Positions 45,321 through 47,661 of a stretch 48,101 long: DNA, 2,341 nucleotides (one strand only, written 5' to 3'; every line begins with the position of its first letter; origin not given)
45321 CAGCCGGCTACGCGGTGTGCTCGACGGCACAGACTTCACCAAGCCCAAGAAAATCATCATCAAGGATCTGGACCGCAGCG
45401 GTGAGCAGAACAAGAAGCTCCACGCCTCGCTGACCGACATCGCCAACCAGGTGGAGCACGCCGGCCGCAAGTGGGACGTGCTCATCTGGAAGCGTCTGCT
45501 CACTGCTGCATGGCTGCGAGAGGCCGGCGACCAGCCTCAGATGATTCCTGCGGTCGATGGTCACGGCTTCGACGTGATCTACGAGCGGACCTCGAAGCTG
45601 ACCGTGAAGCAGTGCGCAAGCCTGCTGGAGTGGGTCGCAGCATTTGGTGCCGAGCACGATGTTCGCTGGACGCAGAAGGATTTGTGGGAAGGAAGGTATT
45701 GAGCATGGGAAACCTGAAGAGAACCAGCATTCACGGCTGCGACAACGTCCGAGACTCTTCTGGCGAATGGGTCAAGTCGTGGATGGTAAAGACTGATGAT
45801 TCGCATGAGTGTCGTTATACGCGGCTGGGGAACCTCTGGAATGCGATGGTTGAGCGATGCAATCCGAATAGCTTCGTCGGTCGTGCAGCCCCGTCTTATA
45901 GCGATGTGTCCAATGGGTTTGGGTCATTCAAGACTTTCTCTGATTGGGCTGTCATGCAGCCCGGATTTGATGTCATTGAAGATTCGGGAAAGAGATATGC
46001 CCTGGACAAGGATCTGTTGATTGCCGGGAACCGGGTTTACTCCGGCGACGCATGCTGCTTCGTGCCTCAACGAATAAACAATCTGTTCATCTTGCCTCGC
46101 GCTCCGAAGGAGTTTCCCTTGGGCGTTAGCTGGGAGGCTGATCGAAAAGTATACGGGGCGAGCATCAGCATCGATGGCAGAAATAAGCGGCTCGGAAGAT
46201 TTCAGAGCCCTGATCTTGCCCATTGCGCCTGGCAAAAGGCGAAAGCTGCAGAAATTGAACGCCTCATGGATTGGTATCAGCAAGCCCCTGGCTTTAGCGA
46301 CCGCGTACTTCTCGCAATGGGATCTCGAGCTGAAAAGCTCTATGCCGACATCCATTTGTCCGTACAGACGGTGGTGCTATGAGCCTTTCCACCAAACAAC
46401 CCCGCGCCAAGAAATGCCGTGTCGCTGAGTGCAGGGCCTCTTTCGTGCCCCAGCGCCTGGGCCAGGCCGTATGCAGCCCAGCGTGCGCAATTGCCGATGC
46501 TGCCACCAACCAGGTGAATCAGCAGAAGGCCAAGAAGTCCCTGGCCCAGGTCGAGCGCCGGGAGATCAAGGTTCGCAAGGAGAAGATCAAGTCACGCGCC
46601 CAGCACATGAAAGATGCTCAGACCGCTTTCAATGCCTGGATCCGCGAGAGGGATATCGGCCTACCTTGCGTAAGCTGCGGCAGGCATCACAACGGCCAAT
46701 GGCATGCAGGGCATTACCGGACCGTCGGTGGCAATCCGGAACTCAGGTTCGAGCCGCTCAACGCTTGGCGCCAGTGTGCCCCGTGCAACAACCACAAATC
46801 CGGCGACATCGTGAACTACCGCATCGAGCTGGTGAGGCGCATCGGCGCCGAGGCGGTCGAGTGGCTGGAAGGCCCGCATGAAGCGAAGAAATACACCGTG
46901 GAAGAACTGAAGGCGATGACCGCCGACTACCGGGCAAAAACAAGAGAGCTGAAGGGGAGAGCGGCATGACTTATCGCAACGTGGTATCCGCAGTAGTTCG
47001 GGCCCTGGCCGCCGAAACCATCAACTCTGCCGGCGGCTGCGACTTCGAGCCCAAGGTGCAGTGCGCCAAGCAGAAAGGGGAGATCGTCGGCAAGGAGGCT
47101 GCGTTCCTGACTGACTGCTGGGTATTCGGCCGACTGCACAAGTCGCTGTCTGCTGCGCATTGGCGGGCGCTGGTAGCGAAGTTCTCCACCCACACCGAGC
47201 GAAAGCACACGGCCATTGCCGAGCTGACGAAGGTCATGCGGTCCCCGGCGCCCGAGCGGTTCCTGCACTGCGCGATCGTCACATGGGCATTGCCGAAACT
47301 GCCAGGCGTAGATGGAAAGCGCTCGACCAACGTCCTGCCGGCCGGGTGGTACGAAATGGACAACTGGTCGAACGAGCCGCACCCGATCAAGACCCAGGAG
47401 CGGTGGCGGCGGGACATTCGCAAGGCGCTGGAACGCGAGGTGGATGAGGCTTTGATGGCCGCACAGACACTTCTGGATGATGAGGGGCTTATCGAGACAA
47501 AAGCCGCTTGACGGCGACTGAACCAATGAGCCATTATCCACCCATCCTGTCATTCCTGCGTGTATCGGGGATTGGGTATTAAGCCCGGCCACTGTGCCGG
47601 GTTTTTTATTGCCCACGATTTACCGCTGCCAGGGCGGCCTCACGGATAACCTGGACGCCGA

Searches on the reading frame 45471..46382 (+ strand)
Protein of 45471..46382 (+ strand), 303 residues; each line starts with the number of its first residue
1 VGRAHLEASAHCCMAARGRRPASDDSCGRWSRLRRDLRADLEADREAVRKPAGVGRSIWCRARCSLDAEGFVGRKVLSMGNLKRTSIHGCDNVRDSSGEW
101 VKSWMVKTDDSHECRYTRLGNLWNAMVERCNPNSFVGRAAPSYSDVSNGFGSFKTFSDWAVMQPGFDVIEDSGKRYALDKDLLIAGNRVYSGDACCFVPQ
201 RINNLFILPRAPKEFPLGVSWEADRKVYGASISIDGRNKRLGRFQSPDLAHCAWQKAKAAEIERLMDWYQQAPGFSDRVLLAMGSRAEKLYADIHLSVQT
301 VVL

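Call 84: search_protein_families(library=phrogs, proteins=[window:45471-46382:+], max_evalue=0.00001)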
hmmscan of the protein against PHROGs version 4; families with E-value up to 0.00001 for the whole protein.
window:45471-46382:+ (303 aa): 5 families
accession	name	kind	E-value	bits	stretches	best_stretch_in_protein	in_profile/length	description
phrog_953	-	DNA, RNA and nucleotide metabolism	7.3e-44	151.7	1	120-294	225-392/420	HNH endonuclease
phrog_30929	-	unknown function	6.6e-20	72.4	1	109-288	31-206/413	-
phrog_374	-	DNA, RNA and nucleotide metabolism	1.1e-18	68.4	1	80-281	236-426/617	HNH endonuclease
phrog_2081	-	DNA, RNA and nucleotide metabolism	1.1e-10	42.3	1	111-207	97-195/433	HNH endonuclease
phrog_99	-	DNA, RNA and nucleotide metabolism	6.9e-06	27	0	218-259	217-257/383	HNH endonuclease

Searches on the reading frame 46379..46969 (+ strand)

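Call 84: search_protein_families(library=phrogs, proteins=[window:46379-46969:+], max_evalue=0.00001)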
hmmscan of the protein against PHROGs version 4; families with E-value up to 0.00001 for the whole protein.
window:46379-46969:+ (196 aa): 4 families
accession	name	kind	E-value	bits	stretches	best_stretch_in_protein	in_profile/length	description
phrog_171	-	DNA, RNA and nucleotide metabolism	6.5e-103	346.8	1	1-195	27-225/452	NinG/ Rap DNA junction specific endonuclease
phrog_5034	-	DNA, RNA and nucleotide metabolism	1e-45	156.3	1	66-193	4-132/138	NinG/ Rap DNA junction specific endonuclease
phrog_12986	-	unknown function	2.3e-31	109.6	1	6-133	2-130/130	-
phrog_4916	-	unknown function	1.8e-18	67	1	130-193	2-65/71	-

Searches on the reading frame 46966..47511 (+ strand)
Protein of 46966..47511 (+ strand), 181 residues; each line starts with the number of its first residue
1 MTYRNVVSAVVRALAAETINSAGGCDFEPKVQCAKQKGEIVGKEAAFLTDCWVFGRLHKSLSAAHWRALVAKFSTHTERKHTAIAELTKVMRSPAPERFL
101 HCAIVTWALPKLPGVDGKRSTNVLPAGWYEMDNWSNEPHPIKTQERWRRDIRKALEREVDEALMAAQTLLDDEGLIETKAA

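Call 84: search_protein_families(library=phrogs, proteins=[window:46966-47511:+], max_evalue=0.00001)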
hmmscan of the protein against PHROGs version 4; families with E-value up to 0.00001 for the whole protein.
window:46966-47511:+ (181 aa): 1 family
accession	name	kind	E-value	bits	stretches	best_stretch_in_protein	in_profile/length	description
phrog_3412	-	unknown function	2.4e-74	250.2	1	1-181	1-188/188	-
